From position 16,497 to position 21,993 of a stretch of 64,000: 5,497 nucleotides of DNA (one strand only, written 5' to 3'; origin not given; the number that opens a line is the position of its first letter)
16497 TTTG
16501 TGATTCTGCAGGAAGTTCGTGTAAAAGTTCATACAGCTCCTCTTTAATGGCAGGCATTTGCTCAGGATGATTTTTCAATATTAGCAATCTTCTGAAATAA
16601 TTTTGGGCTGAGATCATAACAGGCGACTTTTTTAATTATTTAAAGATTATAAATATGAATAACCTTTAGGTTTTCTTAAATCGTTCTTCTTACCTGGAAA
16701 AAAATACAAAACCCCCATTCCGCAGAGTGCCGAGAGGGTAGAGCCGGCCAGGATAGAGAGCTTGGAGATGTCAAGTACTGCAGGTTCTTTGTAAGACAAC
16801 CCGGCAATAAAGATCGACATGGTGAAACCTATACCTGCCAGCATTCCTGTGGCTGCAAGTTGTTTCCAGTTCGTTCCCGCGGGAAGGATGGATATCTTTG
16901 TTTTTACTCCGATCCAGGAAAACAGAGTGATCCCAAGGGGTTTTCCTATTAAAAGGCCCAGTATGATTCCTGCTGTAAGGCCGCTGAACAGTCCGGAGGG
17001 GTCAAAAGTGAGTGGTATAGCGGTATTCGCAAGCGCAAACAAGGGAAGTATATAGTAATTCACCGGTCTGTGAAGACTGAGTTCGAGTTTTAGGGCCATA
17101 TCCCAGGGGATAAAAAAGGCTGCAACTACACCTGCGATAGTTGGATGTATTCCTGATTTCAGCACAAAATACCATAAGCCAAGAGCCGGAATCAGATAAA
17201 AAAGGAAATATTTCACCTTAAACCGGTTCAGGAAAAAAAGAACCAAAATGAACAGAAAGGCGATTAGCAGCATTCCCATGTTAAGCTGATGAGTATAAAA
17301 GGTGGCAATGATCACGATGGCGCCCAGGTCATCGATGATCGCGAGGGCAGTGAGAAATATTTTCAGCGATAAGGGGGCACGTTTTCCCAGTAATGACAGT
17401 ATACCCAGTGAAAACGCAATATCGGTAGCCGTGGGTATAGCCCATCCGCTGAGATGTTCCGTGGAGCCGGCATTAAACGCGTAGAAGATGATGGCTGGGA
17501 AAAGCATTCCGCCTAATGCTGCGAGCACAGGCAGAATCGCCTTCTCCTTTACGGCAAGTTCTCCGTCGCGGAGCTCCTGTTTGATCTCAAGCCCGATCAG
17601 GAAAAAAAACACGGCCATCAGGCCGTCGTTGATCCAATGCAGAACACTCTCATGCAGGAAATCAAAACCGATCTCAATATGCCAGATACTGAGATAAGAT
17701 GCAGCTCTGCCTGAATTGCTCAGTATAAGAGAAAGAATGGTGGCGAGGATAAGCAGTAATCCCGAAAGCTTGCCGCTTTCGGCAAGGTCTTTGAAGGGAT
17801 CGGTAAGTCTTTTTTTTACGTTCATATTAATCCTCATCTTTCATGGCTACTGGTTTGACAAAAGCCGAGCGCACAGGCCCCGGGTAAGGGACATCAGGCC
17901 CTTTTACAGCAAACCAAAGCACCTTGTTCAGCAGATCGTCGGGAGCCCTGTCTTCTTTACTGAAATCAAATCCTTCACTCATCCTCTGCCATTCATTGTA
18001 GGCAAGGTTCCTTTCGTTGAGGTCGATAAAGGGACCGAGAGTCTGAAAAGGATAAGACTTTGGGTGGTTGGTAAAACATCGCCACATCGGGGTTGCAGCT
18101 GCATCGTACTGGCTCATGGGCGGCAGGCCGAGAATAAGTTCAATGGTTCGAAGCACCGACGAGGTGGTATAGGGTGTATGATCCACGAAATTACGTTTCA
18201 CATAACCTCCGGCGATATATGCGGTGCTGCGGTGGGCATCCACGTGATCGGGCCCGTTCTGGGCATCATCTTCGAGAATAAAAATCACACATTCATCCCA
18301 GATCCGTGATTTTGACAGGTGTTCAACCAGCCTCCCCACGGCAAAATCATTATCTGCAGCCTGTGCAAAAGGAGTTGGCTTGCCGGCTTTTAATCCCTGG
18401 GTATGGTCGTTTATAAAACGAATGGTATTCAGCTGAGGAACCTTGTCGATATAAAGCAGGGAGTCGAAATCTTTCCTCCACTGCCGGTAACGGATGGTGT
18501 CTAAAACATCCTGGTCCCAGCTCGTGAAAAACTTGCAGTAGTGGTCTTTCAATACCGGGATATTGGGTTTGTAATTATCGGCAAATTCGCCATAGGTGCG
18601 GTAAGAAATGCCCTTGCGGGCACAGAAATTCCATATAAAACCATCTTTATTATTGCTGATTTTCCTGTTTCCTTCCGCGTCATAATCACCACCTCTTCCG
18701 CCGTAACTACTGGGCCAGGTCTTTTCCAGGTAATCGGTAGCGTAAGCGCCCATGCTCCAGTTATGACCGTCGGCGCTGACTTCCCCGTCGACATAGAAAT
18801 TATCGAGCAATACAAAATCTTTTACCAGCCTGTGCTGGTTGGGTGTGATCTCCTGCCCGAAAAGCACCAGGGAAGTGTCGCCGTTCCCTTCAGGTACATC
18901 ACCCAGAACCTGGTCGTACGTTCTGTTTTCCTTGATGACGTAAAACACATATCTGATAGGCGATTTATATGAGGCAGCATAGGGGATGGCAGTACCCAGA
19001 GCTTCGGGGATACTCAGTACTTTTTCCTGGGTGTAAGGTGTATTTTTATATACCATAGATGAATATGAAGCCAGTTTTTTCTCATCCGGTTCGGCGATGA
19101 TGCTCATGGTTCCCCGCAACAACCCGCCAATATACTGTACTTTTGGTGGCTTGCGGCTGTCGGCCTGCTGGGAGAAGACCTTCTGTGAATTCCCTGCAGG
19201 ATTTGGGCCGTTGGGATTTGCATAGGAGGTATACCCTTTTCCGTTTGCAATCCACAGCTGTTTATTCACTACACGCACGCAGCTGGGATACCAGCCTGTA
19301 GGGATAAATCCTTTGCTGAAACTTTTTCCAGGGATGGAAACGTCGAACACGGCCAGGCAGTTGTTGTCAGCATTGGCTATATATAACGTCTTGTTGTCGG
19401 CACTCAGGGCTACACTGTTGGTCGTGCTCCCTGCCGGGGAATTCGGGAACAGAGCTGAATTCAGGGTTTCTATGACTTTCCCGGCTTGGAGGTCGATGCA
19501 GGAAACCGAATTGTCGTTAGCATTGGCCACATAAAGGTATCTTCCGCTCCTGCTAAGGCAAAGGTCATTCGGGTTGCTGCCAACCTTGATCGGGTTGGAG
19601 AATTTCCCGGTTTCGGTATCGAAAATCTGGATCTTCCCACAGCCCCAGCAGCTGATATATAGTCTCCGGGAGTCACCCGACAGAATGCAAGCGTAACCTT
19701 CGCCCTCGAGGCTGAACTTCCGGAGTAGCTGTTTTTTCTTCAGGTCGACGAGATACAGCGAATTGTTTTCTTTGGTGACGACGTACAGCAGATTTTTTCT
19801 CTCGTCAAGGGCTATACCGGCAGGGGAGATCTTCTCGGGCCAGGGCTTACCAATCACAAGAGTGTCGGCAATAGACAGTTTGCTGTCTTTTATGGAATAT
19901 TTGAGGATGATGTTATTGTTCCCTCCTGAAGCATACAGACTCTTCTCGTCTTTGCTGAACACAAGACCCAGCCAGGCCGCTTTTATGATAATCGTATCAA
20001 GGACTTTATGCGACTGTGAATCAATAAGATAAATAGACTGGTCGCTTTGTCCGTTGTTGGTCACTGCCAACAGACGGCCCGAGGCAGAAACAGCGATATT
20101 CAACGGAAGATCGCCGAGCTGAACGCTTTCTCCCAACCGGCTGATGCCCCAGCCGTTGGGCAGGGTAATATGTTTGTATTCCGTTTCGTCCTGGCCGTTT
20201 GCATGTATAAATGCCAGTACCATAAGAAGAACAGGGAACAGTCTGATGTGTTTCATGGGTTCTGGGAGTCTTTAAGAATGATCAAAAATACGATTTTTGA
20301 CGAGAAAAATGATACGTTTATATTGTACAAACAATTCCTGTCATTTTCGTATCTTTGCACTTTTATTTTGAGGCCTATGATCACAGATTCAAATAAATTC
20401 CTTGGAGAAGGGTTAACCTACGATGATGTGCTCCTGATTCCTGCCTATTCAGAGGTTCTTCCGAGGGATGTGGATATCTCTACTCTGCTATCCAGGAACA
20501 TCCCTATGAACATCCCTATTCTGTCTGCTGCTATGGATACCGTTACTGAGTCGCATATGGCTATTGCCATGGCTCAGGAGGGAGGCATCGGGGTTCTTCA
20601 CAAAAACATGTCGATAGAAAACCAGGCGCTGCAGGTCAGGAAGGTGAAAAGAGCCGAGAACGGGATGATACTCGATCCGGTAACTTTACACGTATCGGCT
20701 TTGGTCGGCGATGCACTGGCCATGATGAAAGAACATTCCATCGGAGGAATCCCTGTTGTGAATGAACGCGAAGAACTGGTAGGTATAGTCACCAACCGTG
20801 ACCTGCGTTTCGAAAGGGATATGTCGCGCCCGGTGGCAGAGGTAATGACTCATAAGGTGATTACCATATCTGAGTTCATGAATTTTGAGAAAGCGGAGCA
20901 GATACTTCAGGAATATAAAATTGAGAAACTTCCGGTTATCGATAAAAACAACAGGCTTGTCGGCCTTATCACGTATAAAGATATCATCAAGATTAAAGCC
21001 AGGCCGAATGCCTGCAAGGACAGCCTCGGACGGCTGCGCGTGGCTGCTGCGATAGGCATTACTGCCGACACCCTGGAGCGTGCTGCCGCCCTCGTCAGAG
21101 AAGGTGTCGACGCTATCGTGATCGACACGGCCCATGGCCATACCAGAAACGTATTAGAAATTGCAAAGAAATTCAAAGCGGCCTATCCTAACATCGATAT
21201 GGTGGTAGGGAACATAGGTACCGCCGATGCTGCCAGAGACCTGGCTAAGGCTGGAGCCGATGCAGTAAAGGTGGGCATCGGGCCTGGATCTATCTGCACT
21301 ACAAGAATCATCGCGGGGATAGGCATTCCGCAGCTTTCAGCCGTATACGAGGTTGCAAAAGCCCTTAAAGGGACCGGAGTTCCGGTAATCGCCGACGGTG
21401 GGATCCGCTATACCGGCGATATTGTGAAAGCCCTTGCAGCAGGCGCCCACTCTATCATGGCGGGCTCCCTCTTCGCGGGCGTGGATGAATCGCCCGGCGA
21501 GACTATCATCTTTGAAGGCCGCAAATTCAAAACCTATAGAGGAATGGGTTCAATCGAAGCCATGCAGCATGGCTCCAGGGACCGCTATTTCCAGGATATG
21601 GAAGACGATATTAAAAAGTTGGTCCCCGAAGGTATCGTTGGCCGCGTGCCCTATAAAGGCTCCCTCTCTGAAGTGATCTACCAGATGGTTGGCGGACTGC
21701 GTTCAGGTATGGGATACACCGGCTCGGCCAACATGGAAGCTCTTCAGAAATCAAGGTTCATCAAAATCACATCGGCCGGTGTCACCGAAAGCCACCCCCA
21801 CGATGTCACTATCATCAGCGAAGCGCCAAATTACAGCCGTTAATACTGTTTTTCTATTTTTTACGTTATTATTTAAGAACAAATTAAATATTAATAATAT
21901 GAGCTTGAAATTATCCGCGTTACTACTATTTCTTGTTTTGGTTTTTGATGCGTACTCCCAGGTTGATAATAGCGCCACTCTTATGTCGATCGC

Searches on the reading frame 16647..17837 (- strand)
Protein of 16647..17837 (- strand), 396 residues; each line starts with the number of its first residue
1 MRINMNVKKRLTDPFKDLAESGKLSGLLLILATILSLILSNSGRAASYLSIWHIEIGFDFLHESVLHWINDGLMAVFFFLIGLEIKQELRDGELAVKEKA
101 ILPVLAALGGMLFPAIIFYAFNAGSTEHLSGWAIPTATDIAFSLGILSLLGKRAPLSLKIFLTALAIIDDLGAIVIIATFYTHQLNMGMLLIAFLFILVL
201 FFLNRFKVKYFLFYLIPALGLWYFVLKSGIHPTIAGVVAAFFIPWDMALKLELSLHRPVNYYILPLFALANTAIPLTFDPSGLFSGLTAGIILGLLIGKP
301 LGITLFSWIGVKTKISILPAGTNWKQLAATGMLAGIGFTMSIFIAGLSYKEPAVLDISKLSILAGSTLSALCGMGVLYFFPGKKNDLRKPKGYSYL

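Call 25: search_protein_families(library=pfam, proteins=[window:16647-17837:-], max_evalue=0.000001)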
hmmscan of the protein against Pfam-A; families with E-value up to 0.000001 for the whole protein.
window:16647-17837:- (396 aa): 1 family
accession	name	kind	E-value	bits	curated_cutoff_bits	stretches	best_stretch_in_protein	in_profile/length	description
PF06965.17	Na_H_antiport_1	-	3.6e-131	437.9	23.5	1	19-377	4-374/374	Na+/H+ antiporter 1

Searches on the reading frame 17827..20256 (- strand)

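Call 25: search_protein_families(library=pfam, proteins=[window:17827-20256:-], max_evalue=0.000001)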
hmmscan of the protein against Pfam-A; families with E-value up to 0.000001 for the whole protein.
window:17827-20256:- (809 aa): 5 families
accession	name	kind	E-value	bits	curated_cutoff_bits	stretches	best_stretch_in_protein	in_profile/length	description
PF10282.15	Lactonase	-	8.9e-13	48.6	21.7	0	192-307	150-274/344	Lactonase, 7-bladed beta-propeller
PF25174.1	Beta-prop_THOC3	-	3e-12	46.6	305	0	196-299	58-152/272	THOC3 beta-propeller domain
PF08450.18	SGL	-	1.4e-11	44.9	26.3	0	68-202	110-243/246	SMP-30/Gluconolactonase/LRE-like region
PF04185.19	Phosphoesterase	-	1.3e-09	38.2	23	0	461-712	97-356/356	Phosphoesterase family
PF01436.27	NHL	-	6.2e-07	29.6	20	0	281-304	6-28/28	NHL repeat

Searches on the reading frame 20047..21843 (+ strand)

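Call 26: search_protein_families(library=pfam, proteins=[window:20047-21843:+], max_evalue=0.000001)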
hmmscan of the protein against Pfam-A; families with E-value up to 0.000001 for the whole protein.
window:20047-21843:+ (598 aa): 3 families
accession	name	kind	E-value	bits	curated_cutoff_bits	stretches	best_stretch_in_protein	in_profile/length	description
PF00478.31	IMPDH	-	6.4e-161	535.5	25.6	1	122-585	1-345/345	IMP dehydrogenase / GMP reductase domain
PF00571.33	CBS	-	1.9e-27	95.8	24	2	263-316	1-54/57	CBS domain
PF03060.21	NMO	-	2.7e-10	40.6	28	0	345-485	105-234/331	Nitronate monooxygenase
